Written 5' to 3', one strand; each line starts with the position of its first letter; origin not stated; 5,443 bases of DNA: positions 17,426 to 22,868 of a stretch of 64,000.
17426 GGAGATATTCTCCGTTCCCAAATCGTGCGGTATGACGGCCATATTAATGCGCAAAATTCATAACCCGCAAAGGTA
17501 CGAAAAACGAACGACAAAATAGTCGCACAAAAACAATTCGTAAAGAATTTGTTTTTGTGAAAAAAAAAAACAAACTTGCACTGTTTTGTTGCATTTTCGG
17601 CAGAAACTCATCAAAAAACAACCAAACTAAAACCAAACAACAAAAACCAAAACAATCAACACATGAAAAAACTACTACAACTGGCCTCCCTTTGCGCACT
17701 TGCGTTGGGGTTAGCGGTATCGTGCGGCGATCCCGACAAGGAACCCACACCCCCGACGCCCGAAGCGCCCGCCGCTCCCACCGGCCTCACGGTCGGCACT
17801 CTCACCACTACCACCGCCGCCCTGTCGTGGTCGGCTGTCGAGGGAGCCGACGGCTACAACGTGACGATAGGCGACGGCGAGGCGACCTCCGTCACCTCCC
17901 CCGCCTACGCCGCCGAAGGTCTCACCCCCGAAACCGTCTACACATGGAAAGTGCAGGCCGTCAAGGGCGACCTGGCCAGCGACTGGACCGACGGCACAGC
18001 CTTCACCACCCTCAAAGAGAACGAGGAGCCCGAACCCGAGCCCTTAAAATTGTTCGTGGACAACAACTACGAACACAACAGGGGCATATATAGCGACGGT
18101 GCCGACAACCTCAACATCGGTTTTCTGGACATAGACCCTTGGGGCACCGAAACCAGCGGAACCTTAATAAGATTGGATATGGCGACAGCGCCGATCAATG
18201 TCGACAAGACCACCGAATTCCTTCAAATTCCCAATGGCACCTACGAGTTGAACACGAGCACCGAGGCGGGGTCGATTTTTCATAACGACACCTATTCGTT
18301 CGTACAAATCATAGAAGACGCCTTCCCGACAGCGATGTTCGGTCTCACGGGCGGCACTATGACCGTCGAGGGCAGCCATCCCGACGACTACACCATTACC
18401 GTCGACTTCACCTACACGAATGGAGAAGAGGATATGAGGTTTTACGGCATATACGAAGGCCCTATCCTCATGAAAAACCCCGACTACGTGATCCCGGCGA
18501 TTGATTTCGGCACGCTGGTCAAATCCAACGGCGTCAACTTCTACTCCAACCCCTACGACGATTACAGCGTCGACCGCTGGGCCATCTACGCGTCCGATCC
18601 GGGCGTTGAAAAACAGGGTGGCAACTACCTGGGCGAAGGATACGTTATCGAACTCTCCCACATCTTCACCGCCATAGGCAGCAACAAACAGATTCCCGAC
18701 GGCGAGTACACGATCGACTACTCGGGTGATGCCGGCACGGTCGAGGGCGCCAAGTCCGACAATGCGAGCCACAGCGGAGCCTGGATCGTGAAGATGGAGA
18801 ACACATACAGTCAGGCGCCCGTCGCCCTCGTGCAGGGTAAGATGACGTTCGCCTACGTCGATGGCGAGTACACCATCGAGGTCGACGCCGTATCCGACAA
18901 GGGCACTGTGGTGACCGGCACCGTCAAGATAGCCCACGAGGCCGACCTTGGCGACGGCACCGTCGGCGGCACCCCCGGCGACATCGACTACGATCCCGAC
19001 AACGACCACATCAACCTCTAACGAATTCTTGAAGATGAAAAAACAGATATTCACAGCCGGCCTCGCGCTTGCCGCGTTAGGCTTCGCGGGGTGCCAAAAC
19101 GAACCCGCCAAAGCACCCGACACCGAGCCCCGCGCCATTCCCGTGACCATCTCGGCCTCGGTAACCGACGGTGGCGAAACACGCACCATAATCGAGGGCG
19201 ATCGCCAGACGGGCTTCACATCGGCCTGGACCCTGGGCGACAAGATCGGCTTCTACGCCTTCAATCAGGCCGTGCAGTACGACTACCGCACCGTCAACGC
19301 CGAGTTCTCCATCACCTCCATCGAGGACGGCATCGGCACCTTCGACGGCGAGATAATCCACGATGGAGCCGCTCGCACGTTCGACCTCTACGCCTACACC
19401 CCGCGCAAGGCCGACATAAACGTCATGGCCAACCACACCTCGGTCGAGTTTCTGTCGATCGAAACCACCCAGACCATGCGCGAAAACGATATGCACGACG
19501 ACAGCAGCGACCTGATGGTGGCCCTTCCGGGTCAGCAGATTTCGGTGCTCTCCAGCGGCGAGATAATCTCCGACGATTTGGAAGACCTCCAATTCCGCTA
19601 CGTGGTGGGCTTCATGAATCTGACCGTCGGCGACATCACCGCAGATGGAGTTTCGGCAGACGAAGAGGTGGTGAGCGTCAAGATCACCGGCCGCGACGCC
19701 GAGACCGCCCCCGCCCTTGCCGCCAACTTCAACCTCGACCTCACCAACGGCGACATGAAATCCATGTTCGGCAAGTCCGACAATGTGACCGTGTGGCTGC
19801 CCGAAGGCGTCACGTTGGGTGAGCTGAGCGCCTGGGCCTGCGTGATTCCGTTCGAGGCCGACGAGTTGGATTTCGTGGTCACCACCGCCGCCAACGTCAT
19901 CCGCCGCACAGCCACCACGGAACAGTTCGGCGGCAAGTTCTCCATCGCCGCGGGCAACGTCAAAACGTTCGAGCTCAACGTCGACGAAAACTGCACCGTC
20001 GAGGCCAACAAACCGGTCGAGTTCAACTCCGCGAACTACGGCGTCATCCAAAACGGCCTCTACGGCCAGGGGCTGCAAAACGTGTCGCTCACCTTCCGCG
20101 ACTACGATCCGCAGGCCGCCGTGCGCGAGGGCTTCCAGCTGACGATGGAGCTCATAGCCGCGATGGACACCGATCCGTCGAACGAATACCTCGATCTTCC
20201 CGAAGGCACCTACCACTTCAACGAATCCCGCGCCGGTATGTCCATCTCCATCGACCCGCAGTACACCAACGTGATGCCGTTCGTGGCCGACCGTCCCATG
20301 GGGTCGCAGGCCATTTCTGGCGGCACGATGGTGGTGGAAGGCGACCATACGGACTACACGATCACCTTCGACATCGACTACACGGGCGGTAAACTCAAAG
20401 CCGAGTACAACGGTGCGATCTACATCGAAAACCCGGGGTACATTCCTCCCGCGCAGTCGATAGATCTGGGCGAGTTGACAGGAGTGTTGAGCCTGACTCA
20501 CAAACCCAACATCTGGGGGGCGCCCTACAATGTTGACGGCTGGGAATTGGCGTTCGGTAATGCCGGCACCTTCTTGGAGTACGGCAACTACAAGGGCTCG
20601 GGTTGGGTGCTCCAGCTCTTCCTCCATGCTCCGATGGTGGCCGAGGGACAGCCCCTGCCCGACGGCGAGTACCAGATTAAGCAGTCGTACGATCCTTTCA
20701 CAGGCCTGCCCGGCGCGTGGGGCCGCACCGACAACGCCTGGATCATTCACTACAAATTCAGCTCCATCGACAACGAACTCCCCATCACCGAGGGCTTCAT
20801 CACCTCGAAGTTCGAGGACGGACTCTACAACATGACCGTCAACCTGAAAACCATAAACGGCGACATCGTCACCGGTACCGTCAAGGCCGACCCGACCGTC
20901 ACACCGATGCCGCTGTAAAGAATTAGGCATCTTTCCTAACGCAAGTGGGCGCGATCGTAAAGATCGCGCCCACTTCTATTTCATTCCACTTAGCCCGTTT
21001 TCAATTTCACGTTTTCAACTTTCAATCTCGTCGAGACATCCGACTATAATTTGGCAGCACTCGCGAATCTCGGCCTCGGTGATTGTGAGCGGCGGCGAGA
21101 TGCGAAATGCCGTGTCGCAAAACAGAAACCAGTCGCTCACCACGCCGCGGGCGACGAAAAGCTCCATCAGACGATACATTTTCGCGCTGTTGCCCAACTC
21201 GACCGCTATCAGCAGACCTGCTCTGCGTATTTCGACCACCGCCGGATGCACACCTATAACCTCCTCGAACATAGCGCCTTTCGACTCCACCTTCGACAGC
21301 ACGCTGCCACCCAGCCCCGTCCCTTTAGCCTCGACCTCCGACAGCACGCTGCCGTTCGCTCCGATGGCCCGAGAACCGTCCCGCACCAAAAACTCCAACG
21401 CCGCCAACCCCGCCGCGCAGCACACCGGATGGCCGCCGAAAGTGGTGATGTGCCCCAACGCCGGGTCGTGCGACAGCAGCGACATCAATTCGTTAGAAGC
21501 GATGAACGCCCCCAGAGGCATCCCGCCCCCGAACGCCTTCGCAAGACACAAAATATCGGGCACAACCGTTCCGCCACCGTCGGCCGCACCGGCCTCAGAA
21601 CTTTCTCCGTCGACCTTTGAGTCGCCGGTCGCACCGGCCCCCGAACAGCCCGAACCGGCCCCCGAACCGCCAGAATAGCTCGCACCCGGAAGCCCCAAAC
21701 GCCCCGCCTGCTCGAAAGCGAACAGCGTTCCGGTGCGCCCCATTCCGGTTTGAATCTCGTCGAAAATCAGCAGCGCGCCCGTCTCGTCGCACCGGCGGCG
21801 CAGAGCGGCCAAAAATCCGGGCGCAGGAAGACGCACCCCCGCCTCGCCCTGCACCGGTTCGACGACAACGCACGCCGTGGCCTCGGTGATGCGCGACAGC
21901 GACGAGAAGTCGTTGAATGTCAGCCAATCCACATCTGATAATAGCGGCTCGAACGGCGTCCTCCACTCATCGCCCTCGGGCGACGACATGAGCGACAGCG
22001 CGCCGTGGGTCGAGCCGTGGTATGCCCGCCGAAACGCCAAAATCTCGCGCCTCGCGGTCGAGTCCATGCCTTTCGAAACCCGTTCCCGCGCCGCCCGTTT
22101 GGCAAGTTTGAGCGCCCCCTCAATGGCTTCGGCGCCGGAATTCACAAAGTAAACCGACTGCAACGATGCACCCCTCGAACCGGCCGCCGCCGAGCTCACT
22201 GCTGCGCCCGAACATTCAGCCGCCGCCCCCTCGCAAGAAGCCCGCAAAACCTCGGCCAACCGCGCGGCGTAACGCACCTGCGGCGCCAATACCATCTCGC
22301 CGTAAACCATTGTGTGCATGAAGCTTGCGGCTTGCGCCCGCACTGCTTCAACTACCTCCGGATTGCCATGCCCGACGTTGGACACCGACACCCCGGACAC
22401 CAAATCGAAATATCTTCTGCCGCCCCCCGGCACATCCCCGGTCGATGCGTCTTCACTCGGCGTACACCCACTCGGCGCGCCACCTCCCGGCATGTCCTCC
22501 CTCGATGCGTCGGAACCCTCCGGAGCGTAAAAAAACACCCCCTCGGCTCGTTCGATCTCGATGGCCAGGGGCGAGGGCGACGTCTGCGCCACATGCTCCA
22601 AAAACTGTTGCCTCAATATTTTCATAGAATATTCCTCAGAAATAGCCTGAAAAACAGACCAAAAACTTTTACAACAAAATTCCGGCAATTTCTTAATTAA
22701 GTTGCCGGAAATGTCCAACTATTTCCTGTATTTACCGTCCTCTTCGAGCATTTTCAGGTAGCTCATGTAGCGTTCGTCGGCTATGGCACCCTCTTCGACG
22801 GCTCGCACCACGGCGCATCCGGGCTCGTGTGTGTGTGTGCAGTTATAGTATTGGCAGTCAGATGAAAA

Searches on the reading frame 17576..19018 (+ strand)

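Call 76: search_protein_families(library=pfam, proteins=[window:17576-19018:+], max_evalue=0.00001)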
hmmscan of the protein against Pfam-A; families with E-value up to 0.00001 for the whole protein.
window:17576-19018:+ (481 aa): 1 family
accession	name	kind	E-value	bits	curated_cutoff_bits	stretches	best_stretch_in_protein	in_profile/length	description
PF00041.27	fn3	-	9.4e-09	35.8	25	1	67-138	2-78/84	Fibronectin type III domain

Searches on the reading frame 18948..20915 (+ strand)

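Call 76: search_protein_families(library=pfam, proteins=[window:18948-20915:+], max_evalue=0.00001)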
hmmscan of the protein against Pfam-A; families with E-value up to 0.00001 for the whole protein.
window:18948-20915:+ (656 aa): 1 family
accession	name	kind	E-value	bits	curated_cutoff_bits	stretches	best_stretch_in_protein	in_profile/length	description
PF13149.12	Mfa_like_1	-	2.3e-06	28.3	27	1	91-351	5-237/246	Fimbrillin-like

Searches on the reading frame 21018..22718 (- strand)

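Call 76: search_protein_families(library=pfam, proteins=[window:21018-22718:-], max_evalue=0.00001)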
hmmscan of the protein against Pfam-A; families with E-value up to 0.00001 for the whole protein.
window:21018-22718:- (567 aa): 1 family
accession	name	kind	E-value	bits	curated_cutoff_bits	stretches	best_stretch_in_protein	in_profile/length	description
PF00202.27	Aminotran_3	-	1e-74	252.1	30.5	2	100-339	26-249/403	Aminotransferase class-III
